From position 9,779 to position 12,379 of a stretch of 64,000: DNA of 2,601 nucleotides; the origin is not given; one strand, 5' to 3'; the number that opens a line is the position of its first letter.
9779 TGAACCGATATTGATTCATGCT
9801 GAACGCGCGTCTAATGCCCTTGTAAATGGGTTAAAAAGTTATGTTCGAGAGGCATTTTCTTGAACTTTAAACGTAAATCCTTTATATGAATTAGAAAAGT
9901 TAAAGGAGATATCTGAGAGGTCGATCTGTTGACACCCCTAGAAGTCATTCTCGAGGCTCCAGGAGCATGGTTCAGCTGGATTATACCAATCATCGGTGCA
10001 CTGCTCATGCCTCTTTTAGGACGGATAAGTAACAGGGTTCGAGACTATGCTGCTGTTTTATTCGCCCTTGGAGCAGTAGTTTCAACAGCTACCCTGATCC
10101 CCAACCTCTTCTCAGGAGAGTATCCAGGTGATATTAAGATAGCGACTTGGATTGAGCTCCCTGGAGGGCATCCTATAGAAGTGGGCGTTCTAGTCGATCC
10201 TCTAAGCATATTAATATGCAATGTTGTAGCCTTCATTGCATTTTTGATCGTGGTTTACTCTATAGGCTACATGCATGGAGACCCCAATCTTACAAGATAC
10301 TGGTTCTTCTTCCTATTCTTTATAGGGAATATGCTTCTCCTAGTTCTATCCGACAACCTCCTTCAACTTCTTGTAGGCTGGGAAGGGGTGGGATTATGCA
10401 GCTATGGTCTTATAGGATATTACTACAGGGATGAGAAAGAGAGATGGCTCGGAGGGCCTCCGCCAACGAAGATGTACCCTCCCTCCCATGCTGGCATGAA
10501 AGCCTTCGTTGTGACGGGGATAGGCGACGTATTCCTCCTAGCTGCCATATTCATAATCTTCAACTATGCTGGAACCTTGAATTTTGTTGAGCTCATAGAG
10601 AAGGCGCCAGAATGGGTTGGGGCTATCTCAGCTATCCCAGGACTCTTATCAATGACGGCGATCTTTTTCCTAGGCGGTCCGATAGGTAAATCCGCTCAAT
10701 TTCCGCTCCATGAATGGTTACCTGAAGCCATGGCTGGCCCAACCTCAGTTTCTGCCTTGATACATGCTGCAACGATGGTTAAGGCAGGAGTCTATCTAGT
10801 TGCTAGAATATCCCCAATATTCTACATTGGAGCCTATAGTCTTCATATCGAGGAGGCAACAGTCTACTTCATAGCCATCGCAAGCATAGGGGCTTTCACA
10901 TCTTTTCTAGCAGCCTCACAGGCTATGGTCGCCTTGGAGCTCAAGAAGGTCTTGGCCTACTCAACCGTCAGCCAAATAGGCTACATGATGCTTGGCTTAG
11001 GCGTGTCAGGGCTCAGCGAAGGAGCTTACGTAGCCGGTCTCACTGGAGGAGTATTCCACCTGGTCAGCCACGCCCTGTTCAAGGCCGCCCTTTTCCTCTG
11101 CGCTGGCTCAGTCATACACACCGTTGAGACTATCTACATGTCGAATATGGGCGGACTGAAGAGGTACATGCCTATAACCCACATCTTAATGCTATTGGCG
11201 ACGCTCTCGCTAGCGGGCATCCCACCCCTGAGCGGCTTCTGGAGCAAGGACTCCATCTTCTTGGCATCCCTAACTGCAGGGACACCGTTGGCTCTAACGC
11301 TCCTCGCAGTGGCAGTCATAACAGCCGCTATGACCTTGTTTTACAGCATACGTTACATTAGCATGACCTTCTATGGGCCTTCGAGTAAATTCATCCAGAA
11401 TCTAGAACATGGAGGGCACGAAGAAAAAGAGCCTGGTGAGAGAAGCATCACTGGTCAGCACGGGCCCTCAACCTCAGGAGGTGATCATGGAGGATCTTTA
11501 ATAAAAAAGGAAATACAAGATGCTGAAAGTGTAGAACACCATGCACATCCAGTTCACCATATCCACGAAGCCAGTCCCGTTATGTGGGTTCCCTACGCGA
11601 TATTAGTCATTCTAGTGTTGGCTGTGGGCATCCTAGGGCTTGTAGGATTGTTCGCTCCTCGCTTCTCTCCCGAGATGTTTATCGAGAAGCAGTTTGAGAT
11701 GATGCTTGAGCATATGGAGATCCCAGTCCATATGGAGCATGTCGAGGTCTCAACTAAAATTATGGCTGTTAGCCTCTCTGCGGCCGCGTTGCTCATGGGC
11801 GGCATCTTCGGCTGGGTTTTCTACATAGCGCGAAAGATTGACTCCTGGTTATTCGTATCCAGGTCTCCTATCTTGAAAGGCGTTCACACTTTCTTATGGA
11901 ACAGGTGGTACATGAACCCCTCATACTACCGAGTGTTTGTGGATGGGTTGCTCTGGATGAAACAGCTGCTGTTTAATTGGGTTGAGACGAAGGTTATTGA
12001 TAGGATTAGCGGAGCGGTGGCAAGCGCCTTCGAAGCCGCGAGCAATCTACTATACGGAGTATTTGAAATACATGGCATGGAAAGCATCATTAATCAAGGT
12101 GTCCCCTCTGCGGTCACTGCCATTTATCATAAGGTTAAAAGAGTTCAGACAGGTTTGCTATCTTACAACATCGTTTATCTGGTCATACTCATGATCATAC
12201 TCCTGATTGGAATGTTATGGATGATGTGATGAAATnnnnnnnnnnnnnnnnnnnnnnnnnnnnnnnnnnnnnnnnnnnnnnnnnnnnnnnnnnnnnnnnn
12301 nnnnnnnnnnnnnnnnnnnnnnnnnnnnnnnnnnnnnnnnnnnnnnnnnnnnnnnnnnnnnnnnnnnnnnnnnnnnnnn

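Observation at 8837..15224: Orphaned but intact NuoL-M-M antiporter module: complex I arm lacking its N subunit and its electron-transfer half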

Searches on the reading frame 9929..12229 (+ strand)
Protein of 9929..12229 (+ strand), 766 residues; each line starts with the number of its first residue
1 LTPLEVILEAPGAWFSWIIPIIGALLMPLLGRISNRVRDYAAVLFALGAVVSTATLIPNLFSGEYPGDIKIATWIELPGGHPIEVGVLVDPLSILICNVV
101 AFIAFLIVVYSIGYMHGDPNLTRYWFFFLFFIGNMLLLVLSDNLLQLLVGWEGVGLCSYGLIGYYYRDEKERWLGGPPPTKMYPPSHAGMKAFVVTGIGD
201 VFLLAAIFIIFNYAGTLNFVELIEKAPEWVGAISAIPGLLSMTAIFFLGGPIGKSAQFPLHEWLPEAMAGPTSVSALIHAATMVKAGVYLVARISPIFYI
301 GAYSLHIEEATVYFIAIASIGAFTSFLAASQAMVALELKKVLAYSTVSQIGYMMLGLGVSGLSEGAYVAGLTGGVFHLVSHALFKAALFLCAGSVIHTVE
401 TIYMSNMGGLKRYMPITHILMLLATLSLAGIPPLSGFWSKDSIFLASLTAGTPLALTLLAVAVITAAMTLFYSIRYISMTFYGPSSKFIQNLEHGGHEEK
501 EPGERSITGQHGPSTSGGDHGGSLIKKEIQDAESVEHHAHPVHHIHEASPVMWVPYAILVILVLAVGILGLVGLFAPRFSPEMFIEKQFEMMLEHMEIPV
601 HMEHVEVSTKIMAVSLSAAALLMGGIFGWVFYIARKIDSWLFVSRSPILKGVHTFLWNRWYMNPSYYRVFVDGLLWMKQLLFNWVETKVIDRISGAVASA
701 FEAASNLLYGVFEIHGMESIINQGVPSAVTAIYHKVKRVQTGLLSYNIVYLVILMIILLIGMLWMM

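Call 6: search_protein_families(library=pfam, proteins=[window:9929-12229:+], max_evalue=0.001)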
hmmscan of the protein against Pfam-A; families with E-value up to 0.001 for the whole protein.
window:9929-12229:+ (766 aa): 2 families
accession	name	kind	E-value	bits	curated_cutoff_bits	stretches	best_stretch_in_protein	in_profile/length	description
PF00361.26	Proton_antipo_M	-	6.3e-70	236.1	21.5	1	141-464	1-293/294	NADH:quinone oxidoreductase/Mrp antiporter, TM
PF00662.26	Proton_antipo_N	-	4e-15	55.9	24.5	1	74-124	1-50/51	NADH-Ubiquinone oxidoreductase (complex I), chain 5 N-terminus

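Call 7: search_protein_families(library=ncbifam, proteins=[window:9929-12229:+], max_evalue=0.001)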
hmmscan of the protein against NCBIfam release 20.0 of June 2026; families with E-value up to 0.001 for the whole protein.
window:9929-12229:+ (766 aa): 71 families (the best 25 are shown)
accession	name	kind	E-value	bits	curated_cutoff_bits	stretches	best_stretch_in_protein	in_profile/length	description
TIGR01974.1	NDH_I_L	subfamily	2.3e-150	502.5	407.5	1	18-705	8-600/630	NADH-quinone oxidoreductase subunit L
NF005141.0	PRK06590.1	equivalog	3.8e-150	501.8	556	1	14-707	6-582/615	NADH-quinone oxidoreductase subunit L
NF005626.0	PRK07376.1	equivalog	2.1e-118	396.4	963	1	13-693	8-631/675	NAD(P)H-quinone oxidoreductase subunit 5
NF040617.1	F420_dehyd_FpoL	exception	9.9e-101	338.5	1050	2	83-486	71-471/669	F420H2 dehydrogenase subunit FpoL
NF009288.0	PRK12648.1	equivalog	3.7e-92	310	1104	1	18-497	8-447/954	monovalent cation/H+ antiporter subunit A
NF009287.0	PRK12647.1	equivalog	3.5e-86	290.4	937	1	18-488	8-438/773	putative monovalent cation/H+ antiporter subunit A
NF009285.0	PRK12645.1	equivalog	4.1e-81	273.4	1028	1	17-498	8-470/804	Na+/H+ antiporter subunit A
NF009290.0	PRK12650.1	equivalog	6.9e-80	269.2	980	1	19-569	9-471/966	DUF4040 family protein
NF005097.0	PRK06525.1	equivalog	2.4e-79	267.3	430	1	15-492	7-450/480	hydrogenase 4 subunit D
NF009289.0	PRK12649.1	equivalog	3.6e-79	267.1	1117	1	18-487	12-453/789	putative monovalent cation/H+ antiporter subunit A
TIGR00940.1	2a6301s01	subfamily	1.1e-77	262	920.45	1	17-498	5-466/793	monovalent cation:proton antiporter subunit A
NF009284.0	PRK12644.1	equivalog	4e-71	240.3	962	1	24-570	12-471/975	Na+/H+ antiporter subunit A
NF009286.0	PRK12646.1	equivalog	1.8e-67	228.5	1063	1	24-486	13-460/800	DUF4040 family protein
NF006240.0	PRK08376.1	subfamily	5.6e-61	207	662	1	17-491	11-466/521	putative monovalent cation/H+ antiporter subunit D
NF006236.0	PRK08375.1-1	equivalog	2.6e-59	201.5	663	1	17-486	13-447/493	putative monovalent cation/H+ antiporter subunit D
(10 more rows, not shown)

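Call 9: find_homologous_proteins(query=window:9929-12229:+)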
Query window:9929-12229:+ (766 aa): 8000 proteins with E <= 0.001 among 8000 candidates; the best 120 are listed.
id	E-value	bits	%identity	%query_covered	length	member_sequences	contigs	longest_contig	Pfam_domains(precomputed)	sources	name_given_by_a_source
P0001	0.0e+0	1693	100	100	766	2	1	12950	PF00662.27,PF00361.26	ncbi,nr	ncbi:NADH-quinone oxidoreductase subunit L [Candidatus Bathyarchaeota archaeon]|nr:NADH-quinone oxid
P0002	0.0e+0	1284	76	98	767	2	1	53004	PF00662.27,PF00361.26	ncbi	ncbi:MAG: NADH-quinone oxidoreductase subunit 5 family protein [Candidatus Bathyarchaeia archaeon]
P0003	0.0e+0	1281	76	98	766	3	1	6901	PF00662.27,PF00361.26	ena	-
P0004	0.0e+0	1223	69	99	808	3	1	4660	PF00662.27,PF00361.26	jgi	-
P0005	0.0e+0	1197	71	98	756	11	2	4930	PF00662.27,PF00361.26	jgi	jgi:NADH-quinone oxidoreductase subunit L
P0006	0.0e+0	1196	70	100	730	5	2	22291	PF00662.27,PF00361.26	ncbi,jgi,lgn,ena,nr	ncbi:NADH-quinone oxidoreductase subunit L [Candidatus Bathyarchaeota archaeon]|nr:MAG: NADH-quinone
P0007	0.0e+0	1187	71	98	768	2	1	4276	PF00662.27,PF00361.26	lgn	-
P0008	0.0e+0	1179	70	98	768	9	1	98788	PF00662.27,PF00361.26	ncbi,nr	ncbi:NADH-quinone oxidoreductase subunit L [Candidatus Bathyarchaeota archaeon]|nr:NADH-quinone oxid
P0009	0.0e+0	1179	70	98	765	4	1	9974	PF00662.27,PF00361.26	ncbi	ncbi:MAG: NADH-quinone oxidoreductase subunit L [Candidatus Bathyarchaeia archaeon]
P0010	0.0e+0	1171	71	96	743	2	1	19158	PF00662.27,PF00361.26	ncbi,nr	ncbi:NADH-quinone oxidoreductase subunit L [Candidatus Bathyarchaeota archaeon]|nr:NADH-quinone oxid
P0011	0.0e+0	1157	71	98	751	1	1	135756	PF00662.27,PF00361.26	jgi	jgi:NADH-quinone oxidoreductase subunit L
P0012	0.0e+0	1137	65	100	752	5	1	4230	PF00662.27,PF00361.26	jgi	jgi:NADH-quinone oxidoreductase subunit L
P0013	0.0e+0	1132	66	100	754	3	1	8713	PF00662.27,PF00361.26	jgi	-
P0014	0.0e+0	1129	63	100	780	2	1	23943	PF00662.27,PF00361.26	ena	-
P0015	0.0e+0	1127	63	100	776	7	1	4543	PF00662.27,PF00361.26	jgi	jgi:NADH-quinone oxidoreductase subunit L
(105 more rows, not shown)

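Call 10: find_related_loci(query=window:9929-12229:+, collection=genome_contigs, flank=10000)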
Query window:9929-12229:+ (766 aa) in genome_contigs; peptide patterns used: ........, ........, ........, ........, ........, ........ (x = any residue, [..] = any of these).
433 stretches matched a pattern; 418 encode a relative of the query (tblastn E <= 1e-3); the best 80 are kept; 80 distinct loci.
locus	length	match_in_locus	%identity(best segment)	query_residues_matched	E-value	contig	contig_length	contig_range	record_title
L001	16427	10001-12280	71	4-763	0e+0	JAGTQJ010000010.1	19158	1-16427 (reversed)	MAG: Candidatus Bathyarchaeota archaeon isolate QZM_A1_bin_46 QZM_A1_bin_46_scaffold_1613_curated, whole genome shotgun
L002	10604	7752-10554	70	2-764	0e+0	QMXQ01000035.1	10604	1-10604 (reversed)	MAG: Candidatus Bathyarchaeota archaeon isolate B46_G15 B46_Guay15_scaffold_01575, whole genome shotgun sequence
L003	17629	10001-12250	70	5-751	0e+0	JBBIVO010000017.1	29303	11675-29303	MAG: Candidatus Bathyarchaeota archaeon isolate PBS170224_bin_79 NODE_375_length_29303_cov_4.717827, whole genome shotgu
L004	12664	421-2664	63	1-766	0e+0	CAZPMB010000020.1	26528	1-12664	MAG TPA_asm: uncultured Candidatus Bathyarchaeia archaeon isolate binchicken_co383_203 genome assembly, contig: NODE_387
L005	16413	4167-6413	61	1-765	0e+0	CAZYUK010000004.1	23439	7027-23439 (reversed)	MAG TPA_asm: uncultured Candidatus Bathyarchaeia archaeon isolate SRP098346_co1_156 genome assembly, contig: NODE_1892_l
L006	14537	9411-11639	61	1-761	0e+0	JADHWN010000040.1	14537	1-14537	MAG: Candidatus Bathyarchaeota archaeon isolate BS750m-G28 BS-750m-C7044, whole genome shotgun sequence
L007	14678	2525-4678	62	1-764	0e+0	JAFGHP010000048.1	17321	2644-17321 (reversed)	MAG: Candidatus Bathyarchaeota archaeon isolate Zod_Metabat.1465 k87_4267494, whole genome shotgun sequence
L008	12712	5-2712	64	1-765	0e+0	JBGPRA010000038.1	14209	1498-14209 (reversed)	MAG: Candidatus Bathyarchaeia archaeon isolate OBJ1_062018_150_2 k141_2457374_length_14209_cov_72.8874, whole genome sho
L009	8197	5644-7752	68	3-751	0e+0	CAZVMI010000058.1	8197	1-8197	MAG TPA_asm: uncultured Candidatus Bathyarchaeia archaeon isolate binchicken_co333_214 genome assembly, contig: NODE_544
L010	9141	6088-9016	59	1-763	0e+0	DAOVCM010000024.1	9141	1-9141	MAG TPA_asm: Candidatus Bathyarchaeota archaeon isolate CSMAG_1031 CSMAG_1031_k141_1596799_length_9141_cov_12.5800, whol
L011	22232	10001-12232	61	1-763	0e+0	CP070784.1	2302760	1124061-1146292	MAG: Candidatus Bathyarchaeota archaeon isolate bin16 chromosome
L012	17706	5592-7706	66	1-751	0e+0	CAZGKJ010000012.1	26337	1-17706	MAG TPA_asm: uncultured Candidatus Bathyarchaeia archaeon isolate binchicken_co80_41 genome assembly, contig: NODE_353_l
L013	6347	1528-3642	66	1-751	0e+0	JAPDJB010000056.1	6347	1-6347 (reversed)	MAG: Candidatus Bathyarchaeota archaeon isolate S8B1_HD70 c_000000002549, whole genome shotgun sequence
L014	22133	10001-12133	60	1-752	0e+0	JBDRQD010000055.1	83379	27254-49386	MAG: Candidatus Bathyarchaeota archaeon isolate MEGAHIT-group-2.2 k141_473378, whole genome shotgun sequence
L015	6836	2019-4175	59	4-764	0e+0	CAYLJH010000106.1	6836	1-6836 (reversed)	MAG TPA_asm: uncultured Candidatus Bathyarchaeia archaeon isolate binchicken_co132_159 genome assembly, contig: NODE_595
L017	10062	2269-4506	58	2-761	0e+0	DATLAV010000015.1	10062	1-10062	MAG TPA_asm: Patescibacteria group bacterium isolate SMAG_U14280 k141_341106, whole genome shotgun sequence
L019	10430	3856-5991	62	1-754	0e+0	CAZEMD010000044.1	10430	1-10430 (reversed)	MAG TPA_asm: uncultured Candidatus Bathyarchaeia archaeon isolate SRP214966_co5_307 genome assembly, contig: NODE_6270_l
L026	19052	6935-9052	62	1-747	0e+0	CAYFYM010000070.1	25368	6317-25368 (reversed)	MAG TPA_asm: uncultured Candidatus Bathyarchaeia archaeon isolate ERP108616_co1_60 genome assembly, contig: k119_414092,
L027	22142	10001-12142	57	5-760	0e+0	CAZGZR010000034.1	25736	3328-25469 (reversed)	MAG TPA_asm: uncultured Candidatus Bathyarchaeia archaeon isolate SRP323688_co1_233 genome assembly, contig: NODE_3282_l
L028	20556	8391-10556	61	1-763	0e+0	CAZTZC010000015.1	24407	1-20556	MAG TPA_asm: uncultured Candidatus Bathyarchaeia archaeon isolate SRP214966_co7_240 genome assembly, contig: NODE_1357_l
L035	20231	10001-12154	57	2-759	0e+0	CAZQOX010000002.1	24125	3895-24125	MAG TPA_asm: uncultured Candidatus Bathyarchaeia archaeon isolate binchicken_co89_247 genome assembly, contig: NODE_3409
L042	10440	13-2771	60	1-763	0e+0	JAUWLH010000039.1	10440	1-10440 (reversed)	MAG: Candidatus Bathyarchaeota archaeon isolate CSMAG_2367 CSMAG_2367_k141_661834_length_10440_cov_10.0000, whole genome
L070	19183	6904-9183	71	4-763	0e+0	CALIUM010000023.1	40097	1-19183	MAG: uncultured archaeon isolate S1_Bin_MAXBIN__147_sub_1 genome assembly, contig: c_000003278708, whole genome shotgun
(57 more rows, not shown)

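Call 15: search_protein_families(library=pfam, proteins=[L003:3492-3860:+, L003:3863-4372:+, L003:4356-4826:+, L003:4823-5938:+, L003:5954-7081:+, L003:7081-7551:+, L003:7548-7808:+, L003:7805-8101:+, L003:8098-8409:+, L003:8403-9923:+], max_evalue=0.001)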
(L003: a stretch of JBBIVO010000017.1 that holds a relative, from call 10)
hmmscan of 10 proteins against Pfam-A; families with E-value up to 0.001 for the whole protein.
L003:3492-3860:+ (122 aa): 1 family
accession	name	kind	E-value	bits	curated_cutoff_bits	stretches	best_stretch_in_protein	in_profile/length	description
PF00507.24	Oxidored_q4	-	2.5e-10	40.9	23.3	1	23-113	3-91/99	NADH-ubiquinone/plastoquinone oxidoreductase, chain 3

L003:3863-4372:+ (169 aa): 1 family
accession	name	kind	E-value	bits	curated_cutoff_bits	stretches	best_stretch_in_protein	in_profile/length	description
PF01058.29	Oxidored_q6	-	4.4e-23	81.8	27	1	46-152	3-126/128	NADH ubiquinone oxidoreductase, 20 Kd subunit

L003:4356-4826:+ (156 aa): 1 family
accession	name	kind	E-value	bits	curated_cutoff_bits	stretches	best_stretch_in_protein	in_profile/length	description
PF00329.25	Complex1_30kDa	-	4.1e-35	121.5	22.5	1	36-154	3-123/124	Respiratory-chain NADH dehydrogenase, 30 Kd subunit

L003:4823-5938:+ (371 aa): 2 families
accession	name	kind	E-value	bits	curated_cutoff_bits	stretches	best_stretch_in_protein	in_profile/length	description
PF00346.24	Complex1_49kDa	-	8.2e-75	251.8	24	2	129-290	6-167/271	Respiratory-chain NADH dehydrogenase, 49 Kd subunit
PF00374.24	NiFeSe_Hases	-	1.1e-06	28.4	25.8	1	48-117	1-70/508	Nickel-dependent hydrogenase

L003:5954-7081:+ (375 aa): 1 family
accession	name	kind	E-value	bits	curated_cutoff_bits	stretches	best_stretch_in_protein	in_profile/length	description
PF00146.26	NADHdh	-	1.1e-86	291.4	27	1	64-366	7-297/298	NADH dehydrogenase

L003:7081-7551:+ (156 aa): 13 families
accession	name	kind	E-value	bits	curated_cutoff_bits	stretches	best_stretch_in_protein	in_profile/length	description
PF00037.32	Fer4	-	5.4e-13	48.6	21.1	2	78-100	2-24/24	4Fe-4S binding domain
PF12838.12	Fer4_7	-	3.8e-10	40.5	27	1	48-98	1-52/52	4Fe-4S dicluster domain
PF12797.12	Fer4_2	-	5.7e-10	38.9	24.5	2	44-60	5-21/22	4Fe-4S binding domain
PF12837.12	Fer4_6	-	4.1e-09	36.4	25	2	76-99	1-24/24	4Fe-4S binding domain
PF13484.11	Fer4_16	-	6.7e-09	36.8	30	0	84-110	2-25/66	4Fe-4S double cluster binding domain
PF13237.11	Fer4_10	-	2.3e-08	34.3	25.5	1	77-102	2-29/53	4Fe-4S dicluster domain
PF14697.11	Fer4_21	-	7.8e-08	32.8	35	1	45-99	4-57/59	4Fe-4S dicluster domain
PF13187.11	Fer4_9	-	7.9e-07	29.5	27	1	48-98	1-51/52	4Fe-4S dicluster domain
PF12800.12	Fer4_4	-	2.3e-06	27.9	24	0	47-60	2-15/17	4Fe-4S binding domain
PF13534.11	Fer4_17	-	4.9e-06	27.4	22.2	0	45-60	42-57/61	4Fe-4S dicluster domain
PF13183.11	Fer4_8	-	0.00019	22.3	27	0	46-97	2-67/68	4Fe-4S dicluster domain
PF25160.1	LdpA_Fe-S-bd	-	0.00022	21.3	27.6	0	45-65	24-44/49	LdpA Fe-S cluster-binding domain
PF12798.12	Fer4_3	-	0.00057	21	27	0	84-98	1-15/15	4Fe-4S binding domain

L003:7548-7808:+ (86 aa): 1 family
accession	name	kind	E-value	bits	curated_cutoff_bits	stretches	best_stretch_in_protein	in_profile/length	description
PF00499.25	Oxidored_q3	-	3.8e-14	53.1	33.2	1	14-78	1-61/146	NADH-ubiquinone/plastoquinone oxidoreductase chain 6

L003:7805-8101:+ (98 aa): 0 families

L003:8098-8409:+ (103 aa): 1 family
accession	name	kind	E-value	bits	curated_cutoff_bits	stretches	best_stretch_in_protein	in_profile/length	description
PF00420.29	Oxidored_q2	-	1.4e-21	76.5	26.1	1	7-103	2-95/95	NADH-ubiquinone/plastoquinone oxidoreductase chain 4L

L003:8403-9923:+ (506 aa): 3 families
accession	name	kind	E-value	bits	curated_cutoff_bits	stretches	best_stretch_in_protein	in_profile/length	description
PF00361.26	Proton_antipo_M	-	9.9e-77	258.5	21.5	1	141-432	1-294/294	NADH:quinone oxidoreductase/Mrp antiporter, TM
PF00662.26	Proton_antipo_N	-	2.7e-07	30.8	24.5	1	87-124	13-50/51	NADH-Ubiquinone oxidoreductase (complex I), chain 5 N-terminus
PF10125.14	NADHdeh_related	-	0.00011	22.2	27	1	135-209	81-154/218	NADH dehydrogenase I, subunit N related protein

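Call 16: find_encoding_contigs(protein=P0001, flank=10000, max_places=6)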
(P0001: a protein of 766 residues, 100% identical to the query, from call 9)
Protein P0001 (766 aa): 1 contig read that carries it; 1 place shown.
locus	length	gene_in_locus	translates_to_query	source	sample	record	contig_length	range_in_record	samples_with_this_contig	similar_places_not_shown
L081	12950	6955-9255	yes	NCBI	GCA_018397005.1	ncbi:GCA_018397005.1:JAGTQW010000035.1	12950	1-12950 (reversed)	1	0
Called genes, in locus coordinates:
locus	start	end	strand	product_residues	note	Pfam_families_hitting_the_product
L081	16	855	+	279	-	PF00248:Aldo_ket_red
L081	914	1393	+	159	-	-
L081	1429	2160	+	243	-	PF01026:TatD_DNase (weak), PF04909:Amidohydro_2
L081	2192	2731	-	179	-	-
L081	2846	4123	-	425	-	PF07690:MFS_1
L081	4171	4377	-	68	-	-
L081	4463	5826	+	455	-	PF00654:Voltage_CLC, PF00571:CBS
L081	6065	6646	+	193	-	PF00361:Proton_antipo_M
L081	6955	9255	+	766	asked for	PF00662:Proton_antipo_N, PF00361:Proton_antipo_M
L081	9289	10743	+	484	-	PF00662:Proton_antipo_N, PF00361:Proton_antipo_M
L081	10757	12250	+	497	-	PF00361:Proton_antipo_M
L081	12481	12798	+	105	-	PF01990:ATP-synt_F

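Call 28: search_protein_families(library=pfam, proteins=[L035:8889-9446:+, L035:9540-9974:+, L027:8870-9409:+, L027:7943-8554:+, L027:5845-7254:+, L026:5988-6611:+, L026:4619-6058:+, L035:7375-8118:-, L017:800-1945:+, L026:3749-5005:-], max_evalue=0.001)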
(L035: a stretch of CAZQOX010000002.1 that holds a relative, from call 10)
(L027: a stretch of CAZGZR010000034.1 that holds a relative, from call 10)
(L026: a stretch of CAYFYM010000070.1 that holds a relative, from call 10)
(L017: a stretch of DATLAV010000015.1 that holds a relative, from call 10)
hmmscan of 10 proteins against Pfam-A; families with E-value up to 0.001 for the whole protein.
L035:8889-9446:+ (186 aa): 1 family
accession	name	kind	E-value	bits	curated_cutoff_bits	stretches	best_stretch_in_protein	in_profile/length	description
PF01750.23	HycI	-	1.2e-15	57.9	23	1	61-179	1-126/130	Hydrogenase maturation protease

L035:9540-9974:+ (145 aa): 0 families

L027:8870-9409:+ (180 aa): 1 family
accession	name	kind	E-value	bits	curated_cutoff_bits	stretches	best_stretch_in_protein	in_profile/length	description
PF01750.23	HycI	-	6.9e-15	55.5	23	1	55-173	1-126/130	Hydrogenase maturation protease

L027:7943-8554:+ (204 aa): 2 families
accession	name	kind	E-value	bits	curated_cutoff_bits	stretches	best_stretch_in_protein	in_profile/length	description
PF20398.3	DUF6691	-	1.3e-19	71.3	27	1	76-197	4-128/142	Family of unknown function (DUF6691)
PF04143.19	Sulf_transp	-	4.8e-06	26.8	27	1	105-201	15-105/310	Sulphur transport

L027:5845-7254:+ (470 aa): 2 families
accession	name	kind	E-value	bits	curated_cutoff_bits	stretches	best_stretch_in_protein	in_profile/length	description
PF00581.25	Rhodanese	-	4.1e-27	95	22.2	2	372-463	1-101/102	Rhodanese-like domain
PF00753.33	Lactamase_B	-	2.1e-11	44.6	22.7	1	27-196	4-196/196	Metallo-beta-lactamase superfamily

L026:5988-6611:+ (208 aa): 1 family
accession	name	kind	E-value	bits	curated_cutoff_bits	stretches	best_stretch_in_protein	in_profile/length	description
PF01750.23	HycI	-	1.2e-14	54.7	23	1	84-200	2-125/130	Hydrogenase maturation protease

L026:4619-6058:+ (480 aa): 1 family
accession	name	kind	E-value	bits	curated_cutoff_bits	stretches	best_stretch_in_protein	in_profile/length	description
PF00296.26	Bac_luciferase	-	2e-43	149.4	27.9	1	167-448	7-278/314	Luciferase-like monooxygenase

L035:7375-8118:- (248 aa): 0 families

L017:800-1945:+ (382 aa): 2 families
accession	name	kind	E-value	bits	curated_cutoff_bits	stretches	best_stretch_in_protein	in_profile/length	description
PF00091.31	Tubulin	-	3.1e-39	135.7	33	1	32-190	1-189/190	Tubulin/FtsZ family, GTPase domain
PF12327.13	FtsZ_C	-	8.6e-25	87.3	27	1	238-333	1-95/95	FtsZ family, C-terminal domain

L026:3749-5005:- (419 aa): 2 families
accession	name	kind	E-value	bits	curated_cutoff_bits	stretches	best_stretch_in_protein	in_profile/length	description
PF07690.21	MFS_1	-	2.5e-36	125.7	33.4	2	29-258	4-223/347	Major Facilitator Superfamily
PF12832.13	MFS_1_like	-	0.00039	20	25.2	1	21-117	216-307/373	MFS_1 like family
